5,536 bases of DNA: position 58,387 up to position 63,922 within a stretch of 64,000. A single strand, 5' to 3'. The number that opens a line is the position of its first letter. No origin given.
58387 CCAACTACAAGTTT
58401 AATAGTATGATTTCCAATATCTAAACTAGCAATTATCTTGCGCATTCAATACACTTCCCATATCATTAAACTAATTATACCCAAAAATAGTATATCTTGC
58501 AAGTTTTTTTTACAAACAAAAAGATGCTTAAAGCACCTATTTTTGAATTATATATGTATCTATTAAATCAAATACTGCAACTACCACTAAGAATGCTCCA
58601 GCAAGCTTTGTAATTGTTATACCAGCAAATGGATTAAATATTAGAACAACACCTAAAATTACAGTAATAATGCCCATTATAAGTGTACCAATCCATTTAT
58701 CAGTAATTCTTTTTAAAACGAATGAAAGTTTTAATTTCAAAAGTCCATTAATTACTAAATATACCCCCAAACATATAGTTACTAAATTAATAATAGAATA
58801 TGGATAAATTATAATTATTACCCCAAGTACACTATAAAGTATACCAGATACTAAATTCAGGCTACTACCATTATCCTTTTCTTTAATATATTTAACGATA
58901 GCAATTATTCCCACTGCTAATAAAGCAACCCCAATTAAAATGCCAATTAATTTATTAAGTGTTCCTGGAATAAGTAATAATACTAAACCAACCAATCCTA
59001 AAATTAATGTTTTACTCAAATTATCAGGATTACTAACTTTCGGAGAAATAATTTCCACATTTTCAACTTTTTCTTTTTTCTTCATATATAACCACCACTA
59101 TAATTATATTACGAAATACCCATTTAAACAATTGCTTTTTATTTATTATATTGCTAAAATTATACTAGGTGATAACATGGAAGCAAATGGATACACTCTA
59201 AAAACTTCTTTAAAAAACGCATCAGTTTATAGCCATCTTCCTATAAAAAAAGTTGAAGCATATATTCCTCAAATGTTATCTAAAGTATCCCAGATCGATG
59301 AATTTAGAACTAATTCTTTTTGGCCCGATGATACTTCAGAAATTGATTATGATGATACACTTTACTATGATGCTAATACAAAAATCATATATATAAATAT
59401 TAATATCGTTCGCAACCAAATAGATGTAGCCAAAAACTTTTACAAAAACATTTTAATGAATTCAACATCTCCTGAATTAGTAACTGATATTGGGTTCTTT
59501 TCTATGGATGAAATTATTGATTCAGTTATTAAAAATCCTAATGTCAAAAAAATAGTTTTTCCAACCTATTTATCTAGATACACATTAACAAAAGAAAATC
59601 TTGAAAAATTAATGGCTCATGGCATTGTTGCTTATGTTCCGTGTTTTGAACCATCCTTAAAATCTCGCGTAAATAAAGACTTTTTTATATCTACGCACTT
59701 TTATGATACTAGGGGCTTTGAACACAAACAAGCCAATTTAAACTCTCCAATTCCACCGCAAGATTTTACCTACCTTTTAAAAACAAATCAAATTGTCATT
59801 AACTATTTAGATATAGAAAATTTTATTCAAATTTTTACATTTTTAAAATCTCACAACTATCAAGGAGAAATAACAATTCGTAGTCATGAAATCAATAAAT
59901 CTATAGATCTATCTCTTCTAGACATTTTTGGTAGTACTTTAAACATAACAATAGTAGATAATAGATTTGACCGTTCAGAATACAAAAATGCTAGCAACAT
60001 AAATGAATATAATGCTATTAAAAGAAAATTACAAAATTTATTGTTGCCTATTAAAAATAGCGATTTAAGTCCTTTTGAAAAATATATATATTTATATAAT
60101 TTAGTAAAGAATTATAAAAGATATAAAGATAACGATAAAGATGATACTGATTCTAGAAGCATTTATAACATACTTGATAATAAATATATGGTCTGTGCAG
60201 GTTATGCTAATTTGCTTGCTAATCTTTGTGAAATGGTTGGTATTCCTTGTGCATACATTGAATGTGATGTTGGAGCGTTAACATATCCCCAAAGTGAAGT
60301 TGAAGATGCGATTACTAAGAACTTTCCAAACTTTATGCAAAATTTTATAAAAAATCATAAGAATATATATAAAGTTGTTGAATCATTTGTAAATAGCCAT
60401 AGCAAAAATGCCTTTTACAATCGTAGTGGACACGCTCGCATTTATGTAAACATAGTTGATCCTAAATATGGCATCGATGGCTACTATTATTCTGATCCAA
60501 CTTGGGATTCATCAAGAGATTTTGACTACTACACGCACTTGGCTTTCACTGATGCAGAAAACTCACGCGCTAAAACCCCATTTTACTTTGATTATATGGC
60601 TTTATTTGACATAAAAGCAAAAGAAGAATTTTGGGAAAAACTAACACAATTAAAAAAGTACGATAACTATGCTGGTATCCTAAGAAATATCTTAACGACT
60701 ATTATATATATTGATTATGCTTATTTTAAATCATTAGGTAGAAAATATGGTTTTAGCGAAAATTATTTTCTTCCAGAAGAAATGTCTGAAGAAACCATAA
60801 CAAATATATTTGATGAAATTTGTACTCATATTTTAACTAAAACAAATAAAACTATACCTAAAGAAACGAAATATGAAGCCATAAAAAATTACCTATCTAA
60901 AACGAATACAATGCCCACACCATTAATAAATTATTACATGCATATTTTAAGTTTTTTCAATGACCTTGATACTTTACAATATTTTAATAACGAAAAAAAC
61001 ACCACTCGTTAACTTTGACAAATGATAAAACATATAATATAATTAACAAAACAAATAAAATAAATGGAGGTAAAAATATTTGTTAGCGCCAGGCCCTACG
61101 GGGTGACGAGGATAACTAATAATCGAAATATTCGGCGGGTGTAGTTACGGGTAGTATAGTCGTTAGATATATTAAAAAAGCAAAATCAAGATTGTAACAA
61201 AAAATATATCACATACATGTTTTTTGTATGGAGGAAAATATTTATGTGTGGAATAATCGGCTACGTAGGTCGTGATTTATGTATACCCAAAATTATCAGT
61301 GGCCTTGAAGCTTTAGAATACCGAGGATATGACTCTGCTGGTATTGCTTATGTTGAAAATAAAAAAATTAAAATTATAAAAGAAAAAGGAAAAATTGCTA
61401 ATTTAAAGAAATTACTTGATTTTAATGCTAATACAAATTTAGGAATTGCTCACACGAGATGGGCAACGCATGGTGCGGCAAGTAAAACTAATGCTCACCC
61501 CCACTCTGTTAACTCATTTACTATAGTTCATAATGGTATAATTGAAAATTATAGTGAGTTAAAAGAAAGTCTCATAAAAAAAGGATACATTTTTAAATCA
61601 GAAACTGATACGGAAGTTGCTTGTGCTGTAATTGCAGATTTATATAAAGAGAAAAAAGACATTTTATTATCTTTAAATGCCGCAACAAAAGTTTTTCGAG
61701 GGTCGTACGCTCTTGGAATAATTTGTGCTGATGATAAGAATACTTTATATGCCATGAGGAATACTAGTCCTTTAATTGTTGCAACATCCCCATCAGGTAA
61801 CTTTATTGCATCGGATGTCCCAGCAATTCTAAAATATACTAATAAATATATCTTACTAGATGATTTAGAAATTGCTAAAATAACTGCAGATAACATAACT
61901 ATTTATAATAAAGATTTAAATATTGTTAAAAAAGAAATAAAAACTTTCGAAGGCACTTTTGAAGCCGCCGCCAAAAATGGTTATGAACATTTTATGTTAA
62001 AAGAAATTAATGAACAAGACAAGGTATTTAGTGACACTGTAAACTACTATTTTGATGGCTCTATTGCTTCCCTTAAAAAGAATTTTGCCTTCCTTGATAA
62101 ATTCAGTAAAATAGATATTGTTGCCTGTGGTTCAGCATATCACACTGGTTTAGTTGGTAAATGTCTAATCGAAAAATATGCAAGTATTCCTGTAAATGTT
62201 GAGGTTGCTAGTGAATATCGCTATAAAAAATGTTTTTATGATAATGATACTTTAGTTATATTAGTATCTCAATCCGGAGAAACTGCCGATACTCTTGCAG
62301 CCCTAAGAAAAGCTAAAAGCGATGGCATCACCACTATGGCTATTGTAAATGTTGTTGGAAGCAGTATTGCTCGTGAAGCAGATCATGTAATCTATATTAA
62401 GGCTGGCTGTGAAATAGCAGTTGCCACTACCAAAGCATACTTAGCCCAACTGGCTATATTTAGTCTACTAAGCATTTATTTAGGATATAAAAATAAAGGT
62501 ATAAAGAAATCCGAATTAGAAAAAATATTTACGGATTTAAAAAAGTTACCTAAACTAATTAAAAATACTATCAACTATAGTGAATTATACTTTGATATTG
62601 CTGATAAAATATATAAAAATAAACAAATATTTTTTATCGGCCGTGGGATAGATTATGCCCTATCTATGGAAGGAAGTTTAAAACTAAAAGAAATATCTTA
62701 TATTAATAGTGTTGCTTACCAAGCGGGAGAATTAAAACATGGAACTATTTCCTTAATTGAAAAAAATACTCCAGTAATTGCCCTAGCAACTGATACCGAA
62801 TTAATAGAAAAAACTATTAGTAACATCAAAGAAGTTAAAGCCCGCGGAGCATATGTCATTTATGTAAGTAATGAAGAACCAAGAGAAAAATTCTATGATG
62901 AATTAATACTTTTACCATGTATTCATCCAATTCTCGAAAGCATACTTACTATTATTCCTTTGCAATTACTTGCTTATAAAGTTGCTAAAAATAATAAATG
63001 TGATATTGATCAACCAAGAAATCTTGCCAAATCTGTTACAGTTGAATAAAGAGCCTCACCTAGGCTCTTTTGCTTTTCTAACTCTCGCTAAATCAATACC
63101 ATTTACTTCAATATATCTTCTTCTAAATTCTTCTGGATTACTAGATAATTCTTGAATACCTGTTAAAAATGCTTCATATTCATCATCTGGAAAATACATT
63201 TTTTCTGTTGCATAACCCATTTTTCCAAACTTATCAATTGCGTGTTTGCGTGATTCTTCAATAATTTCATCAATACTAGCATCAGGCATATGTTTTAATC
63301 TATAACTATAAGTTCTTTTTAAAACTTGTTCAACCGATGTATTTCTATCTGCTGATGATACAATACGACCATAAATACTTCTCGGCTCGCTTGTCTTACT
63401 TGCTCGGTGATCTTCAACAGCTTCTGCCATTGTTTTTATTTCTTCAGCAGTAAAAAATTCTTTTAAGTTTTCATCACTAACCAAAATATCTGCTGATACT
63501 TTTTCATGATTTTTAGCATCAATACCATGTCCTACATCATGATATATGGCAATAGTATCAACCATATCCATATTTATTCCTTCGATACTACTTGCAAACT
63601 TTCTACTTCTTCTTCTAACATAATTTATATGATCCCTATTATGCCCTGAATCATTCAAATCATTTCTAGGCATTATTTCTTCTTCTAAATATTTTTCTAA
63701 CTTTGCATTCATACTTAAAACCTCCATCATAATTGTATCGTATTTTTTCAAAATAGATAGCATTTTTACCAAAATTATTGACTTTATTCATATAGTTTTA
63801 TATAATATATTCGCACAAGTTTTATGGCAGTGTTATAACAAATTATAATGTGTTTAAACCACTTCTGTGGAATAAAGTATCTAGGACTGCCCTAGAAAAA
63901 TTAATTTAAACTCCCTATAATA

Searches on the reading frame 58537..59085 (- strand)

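Call 91: search_protein_families(library=pfam, proteins=[window:58537-59085:-], max_evalue=0.000001)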
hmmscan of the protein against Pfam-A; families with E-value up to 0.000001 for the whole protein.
window:58537-59085:- (182 aa): 1 family
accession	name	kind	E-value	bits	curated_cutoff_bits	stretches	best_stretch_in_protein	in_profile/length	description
PF03729.18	DUF308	-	4.4e-19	69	25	2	79-150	1-73/73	Short repeat of unknown function (DUF308)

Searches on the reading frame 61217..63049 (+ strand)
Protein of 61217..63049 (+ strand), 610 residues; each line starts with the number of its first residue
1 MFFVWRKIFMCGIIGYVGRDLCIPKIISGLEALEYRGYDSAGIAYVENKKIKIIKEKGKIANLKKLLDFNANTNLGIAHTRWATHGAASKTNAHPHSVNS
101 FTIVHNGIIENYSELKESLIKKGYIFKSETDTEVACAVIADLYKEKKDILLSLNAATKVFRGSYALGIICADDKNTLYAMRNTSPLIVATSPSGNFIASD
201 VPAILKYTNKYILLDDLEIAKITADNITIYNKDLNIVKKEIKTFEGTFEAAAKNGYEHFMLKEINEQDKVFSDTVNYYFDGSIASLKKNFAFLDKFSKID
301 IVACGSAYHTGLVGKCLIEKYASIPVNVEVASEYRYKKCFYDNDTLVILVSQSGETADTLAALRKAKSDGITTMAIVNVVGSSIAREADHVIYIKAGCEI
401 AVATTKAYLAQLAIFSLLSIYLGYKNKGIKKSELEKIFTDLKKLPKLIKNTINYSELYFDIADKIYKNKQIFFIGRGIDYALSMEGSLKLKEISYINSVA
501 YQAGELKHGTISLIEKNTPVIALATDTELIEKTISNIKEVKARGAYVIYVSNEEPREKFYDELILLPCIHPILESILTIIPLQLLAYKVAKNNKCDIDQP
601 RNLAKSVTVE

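Call 91: search_protein_families(library=pfam, proteins=[window:61217-63049:+], max_evalue=0.000001)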
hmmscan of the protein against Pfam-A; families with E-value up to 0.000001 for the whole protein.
window:61217-63049:+ (610 aa): 3 families
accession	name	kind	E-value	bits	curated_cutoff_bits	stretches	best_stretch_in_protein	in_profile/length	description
PF01380.27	SIS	-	3.7e-49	166.3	25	2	297-418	6-128/131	SIS domain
PF13522.11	GATase_6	-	7.5e-16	58.8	27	1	74-196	11-126/130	Glutamine amidotransferase domain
PF13537.11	GATase_7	-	3.2e-14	53.4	25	1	94-205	14-122/123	Glutamine amidotransferase domain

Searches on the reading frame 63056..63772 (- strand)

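Call 91: search_protein_families(library=pfam, proteins=[window:63056-63772:-], max_evalue=0.000001)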
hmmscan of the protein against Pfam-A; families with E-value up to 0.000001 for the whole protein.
window:63056-63772:- (238 aa): 1 family
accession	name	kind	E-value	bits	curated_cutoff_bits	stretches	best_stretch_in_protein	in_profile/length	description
PF01966.28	HD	-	1.7e-08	35.2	22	1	54-143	10-112/116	HD domain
